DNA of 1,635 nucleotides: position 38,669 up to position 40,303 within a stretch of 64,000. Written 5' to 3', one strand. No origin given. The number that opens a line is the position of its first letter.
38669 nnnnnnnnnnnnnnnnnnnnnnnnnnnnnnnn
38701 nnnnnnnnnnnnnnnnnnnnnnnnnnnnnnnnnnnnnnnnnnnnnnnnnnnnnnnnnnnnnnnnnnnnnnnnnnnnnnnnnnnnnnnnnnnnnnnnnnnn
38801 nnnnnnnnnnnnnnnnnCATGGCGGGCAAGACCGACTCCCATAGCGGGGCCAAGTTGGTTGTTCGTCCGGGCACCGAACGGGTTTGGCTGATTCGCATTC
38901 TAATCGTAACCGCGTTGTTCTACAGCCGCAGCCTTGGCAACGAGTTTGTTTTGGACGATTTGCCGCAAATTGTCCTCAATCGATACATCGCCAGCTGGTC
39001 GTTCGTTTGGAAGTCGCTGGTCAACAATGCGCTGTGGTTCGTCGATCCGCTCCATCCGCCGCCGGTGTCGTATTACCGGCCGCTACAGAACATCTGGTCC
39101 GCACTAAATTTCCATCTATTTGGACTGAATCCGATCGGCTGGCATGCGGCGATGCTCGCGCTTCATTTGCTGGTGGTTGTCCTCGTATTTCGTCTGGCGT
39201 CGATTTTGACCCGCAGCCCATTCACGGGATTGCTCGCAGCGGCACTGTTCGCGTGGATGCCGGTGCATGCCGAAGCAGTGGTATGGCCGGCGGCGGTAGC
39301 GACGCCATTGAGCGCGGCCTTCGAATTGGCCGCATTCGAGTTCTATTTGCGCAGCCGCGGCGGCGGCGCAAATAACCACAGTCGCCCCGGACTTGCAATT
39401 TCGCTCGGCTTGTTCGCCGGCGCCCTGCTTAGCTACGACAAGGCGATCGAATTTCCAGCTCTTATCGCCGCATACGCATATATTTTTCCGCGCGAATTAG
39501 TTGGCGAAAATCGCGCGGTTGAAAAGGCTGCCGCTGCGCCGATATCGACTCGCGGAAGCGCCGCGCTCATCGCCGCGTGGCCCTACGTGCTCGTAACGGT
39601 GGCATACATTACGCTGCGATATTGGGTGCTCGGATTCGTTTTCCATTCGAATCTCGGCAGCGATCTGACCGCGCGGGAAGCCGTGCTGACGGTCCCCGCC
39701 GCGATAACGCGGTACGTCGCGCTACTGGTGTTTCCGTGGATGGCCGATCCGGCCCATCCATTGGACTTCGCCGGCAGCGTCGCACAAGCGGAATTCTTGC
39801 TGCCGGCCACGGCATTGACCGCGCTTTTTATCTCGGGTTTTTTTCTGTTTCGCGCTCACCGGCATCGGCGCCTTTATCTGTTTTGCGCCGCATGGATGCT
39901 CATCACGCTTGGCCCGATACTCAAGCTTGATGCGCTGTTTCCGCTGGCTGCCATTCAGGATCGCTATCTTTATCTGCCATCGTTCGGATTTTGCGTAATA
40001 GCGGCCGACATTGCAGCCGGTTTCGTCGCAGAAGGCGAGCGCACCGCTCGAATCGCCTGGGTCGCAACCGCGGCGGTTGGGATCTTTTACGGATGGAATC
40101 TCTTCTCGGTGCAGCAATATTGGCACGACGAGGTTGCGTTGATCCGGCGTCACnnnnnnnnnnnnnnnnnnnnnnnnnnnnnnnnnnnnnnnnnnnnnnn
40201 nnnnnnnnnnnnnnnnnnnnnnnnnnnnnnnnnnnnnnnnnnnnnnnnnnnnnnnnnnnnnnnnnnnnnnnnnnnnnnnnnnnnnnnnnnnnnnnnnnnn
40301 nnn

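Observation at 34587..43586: Three tandem TMTC-like (DUF1736 + TPR) paralogs followed by a PMT/ArnT-family GT39 and a flippase-like protein: candidate protein O-glycosylation cluster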

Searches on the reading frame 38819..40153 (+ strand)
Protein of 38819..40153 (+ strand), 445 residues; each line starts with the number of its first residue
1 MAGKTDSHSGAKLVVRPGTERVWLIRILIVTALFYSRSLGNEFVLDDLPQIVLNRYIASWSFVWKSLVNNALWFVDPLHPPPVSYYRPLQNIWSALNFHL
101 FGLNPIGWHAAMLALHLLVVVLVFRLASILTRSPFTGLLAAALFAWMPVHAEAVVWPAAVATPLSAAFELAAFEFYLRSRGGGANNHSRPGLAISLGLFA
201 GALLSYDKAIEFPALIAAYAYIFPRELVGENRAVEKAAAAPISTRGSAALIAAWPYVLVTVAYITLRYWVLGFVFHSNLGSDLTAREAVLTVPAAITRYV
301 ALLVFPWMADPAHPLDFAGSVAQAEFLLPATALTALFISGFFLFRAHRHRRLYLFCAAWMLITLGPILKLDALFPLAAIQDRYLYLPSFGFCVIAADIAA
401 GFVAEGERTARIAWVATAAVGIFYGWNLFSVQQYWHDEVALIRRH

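Call 10: search_protein_families(library=pfam, proteins=[window:38819-40138:+], max_evalue=10)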
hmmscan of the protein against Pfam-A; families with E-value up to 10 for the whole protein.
window:38819-40138:+ (440 aa): 3 families
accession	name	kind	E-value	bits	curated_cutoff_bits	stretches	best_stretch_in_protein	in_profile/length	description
PF17459.7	DUF5422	-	0.017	15.8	25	1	190-276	32-116/153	Family of unknown function (DUF5422)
PF22002.1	MTLN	-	0.53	10.6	27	1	406-432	5-31/56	Mitoregulin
PF03053.19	Corona_NS3b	-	2.1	8.5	25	1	326-386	42-109/226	ORF3b coronavirus protein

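Call 17: find_homologous_proteins(query=window:38819-40138:+, max_evalue=0.001)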
Query window:38819-40138:+ (440 aa): 457 proteins with E <= 0.001 among 8000 candidates; the best 120 are listed.
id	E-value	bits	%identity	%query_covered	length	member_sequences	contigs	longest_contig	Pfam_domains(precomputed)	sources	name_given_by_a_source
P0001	1.2e-286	969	100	100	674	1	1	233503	PF13431.13,PF23914.2,PF13414.13,PF13428.13,PF14559.13,PF13371.13,PF00515.35,PF12895.14,PF13424.13,PF21033.5,PF13432.13,PF13181.13,PF07719.24,PF20308.5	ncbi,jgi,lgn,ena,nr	ncbi:MAG TPA: tetratricopeptide repeat protein [Candidatus Binataceae bacterium]|nr:tetratricopeptid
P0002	2.8e-135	470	56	100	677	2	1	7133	PF14559.13,PF23914.2,PF13414.13,PF13428.13,PF07719.24,PF20308.5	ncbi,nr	ncbi:MAG TPA: hypothetical protein VMT58_01060 [Candidatus Binataceae bacterium]|nr:hypothetical pro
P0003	1.5e-132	461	55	100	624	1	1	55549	PF14559.13,PF00515.35,PF13432.13,PF13428.13,PF07719.24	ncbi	ncbi:MAG: hypothetical protein ACREQI_13890 [Candidatus Binataceae bacterium]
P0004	6.0e-130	453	55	94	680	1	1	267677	PF14559.13,PF13431.13,PF23914.2,PF13414.13,PF13371.13,PF13424.13,PF13432.13,PF13428.13,PF13181.13,PF07719.24,PF13174.13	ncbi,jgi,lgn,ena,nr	ncbi:MAG TPA: tetratricopeptide repeat protein [Candidatus Binataceae bacterium]|nr:tetratricopeptid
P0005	2.3e-127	444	53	96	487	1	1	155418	-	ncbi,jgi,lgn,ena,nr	ncbi:MAG TPA: hypothetical protein VMU16_13165 [Candidatus Binataceae bacterium]|nr:hypothetical pro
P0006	7.8e-126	439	53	92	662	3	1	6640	PF25063.1,PF03704.24,PF14853.13,PF13431.13,PF13414.13,PF13428.13,PF14559.13,PF13371.13,PF00515.35,PF13424.13,PF21033.5,PF13432.13,PF13181.13,PF07719.24,PF20308.5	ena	-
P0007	1.0e-123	432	51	100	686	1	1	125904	PF14559.13,PF13431.13,PF23914.2,PF13432.13,PF13428.13,PF07719.24,PF20308.5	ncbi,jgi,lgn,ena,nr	ncbi:MAG TPA: tetratricopeptide repeat protein [Candidatus Binataceae bacterium]|nr:tetratricopeptid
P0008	1.4e-123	432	50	97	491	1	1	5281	-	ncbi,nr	ncbi:MAG TPA: hypothetical protein VMT58_07785, partial [Candidatus Binataceae bacterium]|nr:hypothe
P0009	9.2e-123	429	49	95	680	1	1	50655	PF14559.13,PF13431.13,PF13414.13,PF00515.35,PF13424.13,PF13432.13,PF13428.13,PF13181.13,PF07719.24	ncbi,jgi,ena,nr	ncbi:MAG TPA: tetratricopeptide repeat protein [Candidatus Binataceae bacterium]|nr:tetratricopeptid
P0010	1.6e-122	428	52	95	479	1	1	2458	-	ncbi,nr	ncbi:MAG TPA: hypothetical protein VMT58_09450, partial [Candidatus Binataceae bacterium]|nr:hypothe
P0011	2.0e-121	424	53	96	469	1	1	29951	-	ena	-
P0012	1.9e-120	421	50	96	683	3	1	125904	PF25063.1,PF13431.13,PF23914.2,PF13414.13,PF13428.13,PF14559.13,PF13371.13,PF00515.35,PF13424.13,PF13432.13,PF13181.13,PF07719.24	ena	-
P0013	3.3e-120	420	52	94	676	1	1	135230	PF14559.13,PF13431.13,PF23914.2,PF13414.13,PF00515.35,PF13424.13,PF13432.13,PF13428.13,PF13181.13,PF07719.24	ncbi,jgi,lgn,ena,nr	ncbi:MAG TPA: tetratricopeptide repeat protein [Candidatus Binataceae bacterium]|nr:tetratricopeptid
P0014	5.1e-120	420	51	94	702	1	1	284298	PF14559.13,PF13431.13,PF23914.2,PF13414.13,PF00515.35,PF13424.13,PF21033.5,PF13432.13,PF13428.13,PF13181.13,PF07719.24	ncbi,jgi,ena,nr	ncbi:MAG TPA: tetratricopeptide repeat protein [Candidatus Binataceae bacterium]|nr:tetratricopeptid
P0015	5.5e-120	420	52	93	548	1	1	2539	-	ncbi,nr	ncbi:MAG TPA: hypothetical protein VMT58_08275, partial [Candidatus Binataceae bacterium]|nr:hypothe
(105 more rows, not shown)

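Call 25: find_encoding_contigs(protein=P0014, flank=10000, max_places=3)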
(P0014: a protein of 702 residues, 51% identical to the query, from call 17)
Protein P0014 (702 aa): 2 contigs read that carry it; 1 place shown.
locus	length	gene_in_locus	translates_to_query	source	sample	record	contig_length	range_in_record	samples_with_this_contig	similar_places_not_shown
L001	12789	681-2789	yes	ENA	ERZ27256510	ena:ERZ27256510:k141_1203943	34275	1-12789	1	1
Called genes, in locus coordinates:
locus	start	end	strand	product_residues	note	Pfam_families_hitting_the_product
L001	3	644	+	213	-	?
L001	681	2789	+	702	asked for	PF00515:TPR_1 (faint), PF07719:TPR_2 (faint), PF13181:TPR_8 (faint), PF13424:TPR_12 (faint), PF14559:TPR_19 (weak), PF23914:TPR_CcmH_CycH (weak), PF13432:TPR_16 (weak), PF14559:TPR_19, +4 more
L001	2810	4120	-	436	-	PF06723:MreB_Mbl (faint), PF00012:HSP70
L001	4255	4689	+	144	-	-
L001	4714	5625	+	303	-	PF01497:Peripla_BP_2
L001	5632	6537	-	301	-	PF01073:3Beta_HSD, PF01370:Epimerase, PF03807:F420_oxidored (faint), PF04321:RmlD_sub_bind (weak), PF05368:NmrA, PF13460:NAD_binding_10, PF16363:GDP_Man_Dehyd (weak)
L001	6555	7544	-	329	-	PF00149:Metallophos, PF12850:Metallophos_2 (faint)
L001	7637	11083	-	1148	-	PF00580:UvrD-helicase, PF13245:AAA_19, PF13361:UvrD_C, PF13538:UvrD_C_2 (weak)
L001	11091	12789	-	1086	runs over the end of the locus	PF12705:PDDEXK_1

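Call 26: find_encoding_contigs(protein=P0004, flank=10000, max_places=3)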
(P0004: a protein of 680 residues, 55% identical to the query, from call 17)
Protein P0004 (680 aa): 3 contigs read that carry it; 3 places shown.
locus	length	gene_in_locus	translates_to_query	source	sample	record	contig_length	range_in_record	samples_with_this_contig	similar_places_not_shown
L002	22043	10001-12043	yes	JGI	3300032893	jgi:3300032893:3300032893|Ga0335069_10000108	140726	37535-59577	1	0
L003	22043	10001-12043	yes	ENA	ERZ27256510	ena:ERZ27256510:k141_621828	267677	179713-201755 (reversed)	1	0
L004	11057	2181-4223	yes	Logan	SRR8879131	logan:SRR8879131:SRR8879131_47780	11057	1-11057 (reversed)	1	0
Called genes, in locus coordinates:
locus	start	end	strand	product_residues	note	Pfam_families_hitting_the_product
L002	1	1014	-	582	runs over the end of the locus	PF02366:PMT, PF13231:PMT_2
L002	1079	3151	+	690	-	PF03190:Thioredox_DsbH, PF13098:Thioredoxin_2 (weak), PF13899:Thioredoxin_7, PF07221:GlcNAc_2-epim (faint)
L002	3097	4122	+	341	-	PF03372:Exo_endo_phos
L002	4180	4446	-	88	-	PF20605:Antitox_RHH (weak)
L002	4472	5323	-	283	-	PF14804:Jag_N, PF13083:KH_KhpA-B, PF01424:R3H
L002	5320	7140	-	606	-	PF14849:YidC_periplas, PF02096:60KD_IMP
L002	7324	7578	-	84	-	PF00825:Ribonuclease_P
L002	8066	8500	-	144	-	-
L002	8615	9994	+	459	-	PF10396:TrmE_N, PF12631:MnmE_helical, PF01926:MMR_HSR1, PF02421:FeoB_N (weak)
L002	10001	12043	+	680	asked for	PF13428:TPR_14 (faint), PF13174:TPR_6 (faint), PF13181:TPR_8 (faint), PF13371:TPR_9 (faint), PF13424:TPR_12 (faint), PF13432:TPR_16, PF23914:TPR_CcmH_CycH (weak), PF13414:TPR_11 (weak), +3 more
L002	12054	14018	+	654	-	PF13431:TPR_17 (faint), PF07719:TPR_2 (faint), PF13432:TPR_16 (faint), PF13428:TPR_14 (faint), PF13429:TPR_15 (weak), PF23914:TPR_CcmH_CycH (faint), PF13414:TPR_11 (weak), PF14559:TPR_19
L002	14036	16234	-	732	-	-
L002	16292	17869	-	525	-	PF02310:B12-binding, PF04055:Radical_SAM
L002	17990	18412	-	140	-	-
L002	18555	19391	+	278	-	-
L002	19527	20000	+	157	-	-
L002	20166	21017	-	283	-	PF12760:Zn_ribbon_IS1595, PF12762:DDE_Tnp_IS1595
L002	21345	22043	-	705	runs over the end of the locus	-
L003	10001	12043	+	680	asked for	PF13428:TPR_14 (faint), PF13174:TPR_6 (faint), PF13181:TPR_8 (faint), PF13371:TPR_9 (faint), PF13424:TPR_12 (faint), PF13432:TPR_16, PF23914:TPR_CcmH_CycH (weak), PF13414:TPR_11 (weak), +3 more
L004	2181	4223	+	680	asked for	PF13428:TPR_14 (faint), PF13174:TPR_6 (faint), PF13181:TPR_8 (faint), PF13371:TPR_9 (faint), PF13424:TPR_12 (faint), PF13432:TPR_16, PF23914:TPR_CcmH_CycH (weak), PF13414:TPR_11 (weak), +3 more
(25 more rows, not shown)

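Call 38: search_protein_families(library=pfam, alignment_id=A4, max_evalue=1)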
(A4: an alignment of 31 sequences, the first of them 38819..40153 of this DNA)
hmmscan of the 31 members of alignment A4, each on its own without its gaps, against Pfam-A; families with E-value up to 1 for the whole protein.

A. member 1, window:38819-40153:+ (445 aa): 2 families
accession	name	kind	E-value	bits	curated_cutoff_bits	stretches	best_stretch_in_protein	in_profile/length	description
PF17459.7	DUF5422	-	0.017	15.7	25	1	190-276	32-116/153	Family of unknown function (DUF5422)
PF22002.1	MTLN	-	0.55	10.6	27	0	406-432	5-31/56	Mitoregulin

B. families by the number of members that match (of 31 scanned): 28 families (the first 25 are shown)
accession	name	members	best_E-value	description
PF13414.12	TPR_11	8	2.3e-05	TPR repeat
PF13231.12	PMT_2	7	5.9e-09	Dolichyl-phosphate-mannose-protein mannosyltransferase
PF13431.12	TPR_17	6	0.0011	Tetratricopeptide repeat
PF20040.4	DUF6442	3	0.26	Family of unknown function (DUF6442)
PF19606.4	DUF6111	3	0.31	Family of unknown function (DUF6111)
PF14559.12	TPR_19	2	0.00034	Tetratricopeptide repeat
PF13432.12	TPR_16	2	0.022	Tetratricopeptide repeat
PF15971.10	Mannosyl_trans4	2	0.047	DolP-mannose mannosyltransferase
PF12036.14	DUF3522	1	0.0014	Protein of unknown function (DUF3522)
PF17459.7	DUF5422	1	0.017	Family of unknown function (DUF5422)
PF19706.4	DUF6203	1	0.049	Family of unknown function (DUF6203)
PF08409.16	TMTC_DUF1736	1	0.057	Protein O-mannosyl-transferase TMTC, DUF1736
PF09489.15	CbtB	1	0.061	Probable cobalt transporter subunit (CbtB)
PF10183.14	ESSS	1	0.08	ESSS subunit of NADH:ubiquinone oxidoreductase (complex I)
PF02681.20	DUF212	1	0.086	Divergent PAP2 family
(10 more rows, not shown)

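Call 39: search_solved_structures(query=A4, max_evalue=10, show_alignments=2)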
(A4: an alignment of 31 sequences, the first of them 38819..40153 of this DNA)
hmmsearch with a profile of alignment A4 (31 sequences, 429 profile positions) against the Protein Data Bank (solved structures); distinct sequences matched with E-value up to 10: 0.

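Call 45: predict_structure(alignment_id=A3)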
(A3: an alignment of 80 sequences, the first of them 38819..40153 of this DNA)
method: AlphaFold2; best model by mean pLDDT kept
length: 445 residues; sequences in the alignment: 80
mean_pLDDT: 92.0   pTM: 0.92
mean pLDDT of the five models: 92.0, 91.3, 91.2, 91.1, 90.7
residues with pLDDT >= 90: 368; 70-90: 40; 50-70: 30; < 50: 7
segments of 3 or more residues with pLDDT < 50: 1-6
pLDDT, mean of each block of 10 residues (from residue 1): 47 73 97 97 96 97 97 95 94 98 98 98 98 96 98 97 98 95 71 97 97 98 78 66 94 98 97 87 93 97 95 93 98 97 95 97 93 80 97 97 94 94 95 89 75
secondary structure, 60 per line:
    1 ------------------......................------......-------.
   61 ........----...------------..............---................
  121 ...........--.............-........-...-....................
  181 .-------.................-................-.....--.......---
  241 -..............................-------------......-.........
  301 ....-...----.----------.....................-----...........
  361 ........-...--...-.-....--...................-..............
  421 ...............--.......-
elements in order: H19-40 H47-52 H60-68 H88-101 H105-131 H134-146 H148-155 H161-181 H189-205 H207-222 H224-228 H231-237 H242-271 H285-290 H292-304 H324-344 H350-368 H381-384 H387-405 H407-435 H438-444

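Call 48: fold_search(model_id=the predicted structure, library=pdb)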
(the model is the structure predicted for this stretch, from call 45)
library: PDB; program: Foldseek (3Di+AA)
matches with E <= 10: 280; with E <= 0.001: 13
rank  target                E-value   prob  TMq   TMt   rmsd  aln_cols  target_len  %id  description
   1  8b6l_I                1.6e-05  1.00  0.50  0.34  15.9       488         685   14  Subtomogram average of the human Sec61-TRAP-OSTA-translocon (released 2022-12-07)
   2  5gmy_A                6.2e-05  1.00  0.46  0.27  15.5       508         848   12  Crystal structure of the Archaeoglobus fulgidus oligosaccharyltransferase (O29867_ARCFU) tethered with an acceptor pep (released 2017-02-01)
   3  9n9j_I                7.9e-05  1.00  0.50  0.34  14.5       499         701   12  Structure of a GRP94 folding intermediate engaged with a CCDC134- and FKBP11-bound secretory translocon (released 2025-11-19)
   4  7e9s_A                1.3e-04  1.00  0.47  0.27  14.9       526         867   13  Archaeal oligosaccharyltransferase AglB from Archaeoglobus fulgidus in complex with an inhibitory peptide and a dolich (released 2021-09-08)
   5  6ftg_5                1.5e-04  1.00  0.52  0.38  15.3       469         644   13  Subtomogram average of OST-containing ribosome-translocon complexes from canine rough microsomal membranes (released 2018-03-21)
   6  6ezn_F                1.8e-04  1.00  0.50  0.37  13.6       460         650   14  Cryo-EM structure of the yeast oligosaccharyltransferase (OST) complex (released 2018-01-17)
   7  8agc_A                2.1e-04  1.00  0.51  0.34  15.2       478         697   14  Structure of yeast oligosaccharylransferase complex with lipid-linked oligosaccharide and non-acceptor peptide bound (released 2022-12-07)
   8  8age_A                2.4e-04  1.00  0.52  0.38  12.4       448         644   13  Structure of yeast oligosaccharylransferase complex with acceptor peptide bound (released 2022-12-07)
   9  6s7t_A                2.6e-04  1.00  0.51  0.34  14.8       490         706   13  Cryo-EM structure of human oligosaccharyltransferase complex OST-B (released 2019-12-18)
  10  9i5k_A                4.6e-04  1.00  0.51  0.47  12.9       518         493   12  Structure of the Chaetomium thermophilum Pmt4 homodimer (C2 symmetry) (released 2025-12-24)
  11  5f15                  5.2e-04  1.00  0.47  0.40   8.5       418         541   15  Crystal Structure of ArnT from Cupriavidus metallidurans bound to Undecaprenyl phosphate (released 2016-02-17)
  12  3wak                  5.6e-04  1.00  0.46  0.27  15.0       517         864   13  Crystal structure of the Archaeoglobus fulgidus oligosaccharyltransferase (O29867_ARCFU) in the apo form (released 2013-10-30)
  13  7zli_A                8.3e-04  1.00  0.40  0.30  14.7       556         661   12  Cryo-EM structure of C-mannosyltransferase CeDPY19, in complex with Dol25-P-Man and bound to CMT2-Fab and anti-Fab nan (released 2023-01-11)
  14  3waj                  1.1e-03  1.00  0.45  0.27  15.8       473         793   14  Crystal structure of the Archaeoglobus fulgidus oligosaccharyltransferase (O29867_ARCFU) complex with Zn and sulfate (released 2013-10-30)
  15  7zlh_A                1.8e-03  1.00  0.43  0.31  14.9       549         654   12  Cryo-EM structure of C-mannosyltransferase CeDPY19, in apo state, bound to CMT2-Fab and anti-Fab nanobody (released 2023-01-11)
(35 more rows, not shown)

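Call 71: search_protein_families(library=pfam, proteins=[L002:14039-16291:-], max_evalue=0.001)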
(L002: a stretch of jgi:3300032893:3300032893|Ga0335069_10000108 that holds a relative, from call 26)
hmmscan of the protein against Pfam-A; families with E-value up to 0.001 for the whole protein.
L002:14039-16291:- (751 aa): 0 families

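Call 72: search_protein_representatives(protein=window:38819-40153:+)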
Query: 445 residues. Proteins with E-value up to 0.001 (for the whole library): 22739; up to 1e-10: 5153; up to 1e-30: 338. The best 150 are listed.
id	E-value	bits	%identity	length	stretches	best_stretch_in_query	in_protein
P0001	1.2e-290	980.6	100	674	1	1-445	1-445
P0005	5.3e-128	444.5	54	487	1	20-440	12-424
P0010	2.8e-124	432.2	52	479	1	24-444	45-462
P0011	1.3e-122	426.7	55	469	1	17-441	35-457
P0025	7.1e-119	414.4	50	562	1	24-444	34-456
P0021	1.9e-118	413.0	57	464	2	183-442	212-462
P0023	2.1e-118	412.9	52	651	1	19-441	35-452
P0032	2.0e-114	399.8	51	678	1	24-444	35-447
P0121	7.5e-114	397.8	49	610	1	20-441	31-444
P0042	5.8e-112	391.6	52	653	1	22-444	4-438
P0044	5.2e-111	388.5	50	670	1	24-442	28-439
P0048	5.4e-109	381.8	48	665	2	10-444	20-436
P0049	5.4e-109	381.8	51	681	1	26-444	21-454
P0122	4.4e-107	375.5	50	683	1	16-442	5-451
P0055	8.4e-107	374.6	48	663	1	8-443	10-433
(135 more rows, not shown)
